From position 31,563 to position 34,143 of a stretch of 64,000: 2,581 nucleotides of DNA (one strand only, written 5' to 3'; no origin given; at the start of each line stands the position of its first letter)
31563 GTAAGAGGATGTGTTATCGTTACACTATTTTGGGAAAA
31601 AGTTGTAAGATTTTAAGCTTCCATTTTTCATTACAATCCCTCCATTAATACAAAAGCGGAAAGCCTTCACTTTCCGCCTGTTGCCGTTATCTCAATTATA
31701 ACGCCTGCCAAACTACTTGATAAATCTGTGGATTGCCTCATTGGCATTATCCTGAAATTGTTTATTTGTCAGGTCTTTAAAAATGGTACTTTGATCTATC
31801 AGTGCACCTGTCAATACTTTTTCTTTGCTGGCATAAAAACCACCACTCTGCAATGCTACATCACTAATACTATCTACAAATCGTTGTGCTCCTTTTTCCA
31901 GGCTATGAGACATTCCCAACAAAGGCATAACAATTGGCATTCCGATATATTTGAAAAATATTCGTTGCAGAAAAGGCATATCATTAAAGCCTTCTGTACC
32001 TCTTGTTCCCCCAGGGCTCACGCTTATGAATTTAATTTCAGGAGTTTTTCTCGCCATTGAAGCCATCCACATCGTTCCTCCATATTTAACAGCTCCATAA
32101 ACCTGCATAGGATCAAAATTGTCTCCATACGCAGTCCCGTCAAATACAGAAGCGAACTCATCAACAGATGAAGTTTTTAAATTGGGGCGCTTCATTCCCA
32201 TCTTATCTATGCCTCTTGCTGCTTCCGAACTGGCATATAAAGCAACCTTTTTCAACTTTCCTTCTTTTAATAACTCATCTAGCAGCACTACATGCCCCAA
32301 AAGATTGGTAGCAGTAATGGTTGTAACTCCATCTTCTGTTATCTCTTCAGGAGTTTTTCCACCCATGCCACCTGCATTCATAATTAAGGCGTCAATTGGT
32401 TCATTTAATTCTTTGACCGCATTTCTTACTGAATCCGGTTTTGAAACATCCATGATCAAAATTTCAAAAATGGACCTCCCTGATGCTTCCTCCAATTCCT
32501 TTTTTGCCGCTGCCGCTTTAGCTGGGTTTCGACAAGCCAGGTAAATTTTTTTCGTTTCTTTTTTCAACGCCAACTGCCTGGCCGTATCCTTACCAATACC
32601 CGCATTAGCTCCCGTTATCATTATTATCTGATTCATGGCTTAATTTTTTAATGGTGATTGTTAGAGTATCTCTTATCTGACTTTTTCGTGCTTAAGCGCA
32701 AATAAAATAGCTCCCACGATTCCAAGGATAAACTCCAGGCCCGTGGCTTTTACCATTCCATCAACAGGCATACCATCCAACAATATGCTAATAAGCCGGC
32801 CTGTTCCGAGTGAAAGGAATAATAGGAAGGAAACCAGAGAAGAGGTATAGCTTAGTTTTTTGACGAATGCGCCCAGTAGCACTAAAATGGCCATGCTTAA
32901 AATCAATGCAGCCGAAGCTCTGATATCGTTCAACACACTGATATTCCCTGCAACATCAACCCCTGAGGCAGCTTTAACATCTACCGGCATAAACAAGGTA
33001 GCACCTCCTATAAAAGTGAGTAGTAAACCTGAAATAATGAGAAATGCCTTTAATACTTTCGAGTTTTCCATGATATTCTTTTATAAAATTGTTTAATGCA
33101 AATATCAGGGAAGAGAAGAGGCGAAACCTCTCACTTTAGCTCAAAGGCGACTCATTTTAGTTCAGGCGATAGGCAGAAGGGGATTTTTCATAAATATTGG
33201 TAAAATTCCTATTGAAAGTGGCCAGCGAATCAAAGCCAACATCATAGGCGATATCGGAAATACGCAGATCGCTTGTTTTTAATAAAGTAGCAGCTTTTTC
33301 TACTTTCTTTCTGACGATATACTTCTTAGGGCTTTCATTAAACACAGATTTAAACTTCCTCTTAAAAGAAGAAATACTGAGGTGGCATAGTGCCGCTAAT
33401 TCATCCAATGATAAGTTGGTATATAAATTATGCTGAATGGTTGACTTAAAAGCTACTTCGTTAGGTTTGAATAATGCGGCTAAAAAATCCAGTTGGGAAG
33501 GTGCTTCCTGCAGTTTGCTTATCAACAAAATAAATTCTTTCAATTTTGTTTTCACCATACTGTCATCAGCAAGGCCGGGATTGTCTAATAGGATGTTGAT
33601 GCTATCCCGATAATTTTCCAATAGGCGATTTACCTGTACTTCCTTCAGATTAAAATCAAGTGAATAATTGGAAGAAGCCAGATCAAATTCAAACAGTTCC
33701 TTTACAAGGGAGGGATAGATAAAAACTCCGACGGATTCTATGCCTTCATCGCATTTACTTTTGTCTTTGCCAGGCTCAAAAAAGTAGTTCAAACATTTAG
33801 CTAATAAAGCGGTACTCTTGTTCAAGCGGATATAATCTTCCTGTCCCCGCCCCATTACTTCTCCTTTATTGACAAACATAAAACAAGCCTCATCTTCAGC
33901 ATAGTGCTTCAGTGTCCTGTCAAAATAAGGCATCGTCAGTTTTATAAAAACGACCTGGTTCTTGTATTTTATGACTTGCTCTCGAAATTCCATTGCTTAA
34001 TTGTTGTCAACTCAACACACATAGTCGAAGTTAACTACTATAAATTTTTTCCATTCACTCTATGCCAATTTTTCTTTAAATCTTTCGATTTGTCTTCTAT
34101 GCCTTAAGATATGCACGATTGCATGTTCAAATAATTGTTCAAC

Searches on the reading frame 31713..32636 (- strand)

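Call 60: search_protein_families(library=pfam, proteins=[window:31713-32636:-])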
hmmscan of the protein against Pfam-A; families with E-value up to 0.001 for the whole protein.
window:31713-32636:- (307 aa): 6 families
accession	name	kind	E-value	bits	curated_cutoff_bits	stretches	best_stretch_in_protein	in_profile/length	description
PF00106.31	adh_short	-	9.6e-22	77.8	26.6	1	3-125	1-122/195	short chain dehydrogenase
PF08659.16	KR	-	3.7e-12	47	22.6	1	6-142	4-142/180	KR domain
PF13561.12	adh_short_C2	-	2.5e-09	37.5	27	1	9-124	1-117/236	Enoyl-(Acyl carrier protein) reductase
PF01370.27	Epimerase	-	2.1e-07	31.1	20.9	1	5-229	1-188/240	NAD dependent epimerase/dehydratase family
PF02719.21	Polysacc_synt_2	-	1.5e-05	24.8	20.2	1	5-148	1-140/293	Polysaccharide biosynthesis protein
PF01729.25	QRPTase_C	-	0.00065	19.9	23.1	0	26-120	78-165/169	Quinolinate phosphoribosyl transferase, C-terminal domain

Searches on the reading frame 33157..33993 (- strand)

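Call 60: search_protein_families(library=pfam, proteins=[window:33157-33993:-])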
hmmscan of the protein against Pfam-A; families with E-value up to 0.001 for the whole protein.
window:33157-33993:- (278 aa): 3 families
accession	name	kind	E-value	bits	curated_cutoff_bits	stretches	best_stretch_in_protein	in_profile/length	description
PF00165.29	HTH_AraC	-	3.1e-20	72.2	26.6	2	186-226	1-41/42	Bacterial regulatory helix-turn-helix proteins, AraC family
PF12833.13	HTH_18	-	7.3e-20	71.5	33.6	1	199-276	1-78/80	Helix-turn-helix domain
PF22200.2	ExsA_N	-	1.3e-08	35.7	27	1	37-164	2-130/136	ExsA N-terminal regulatory domain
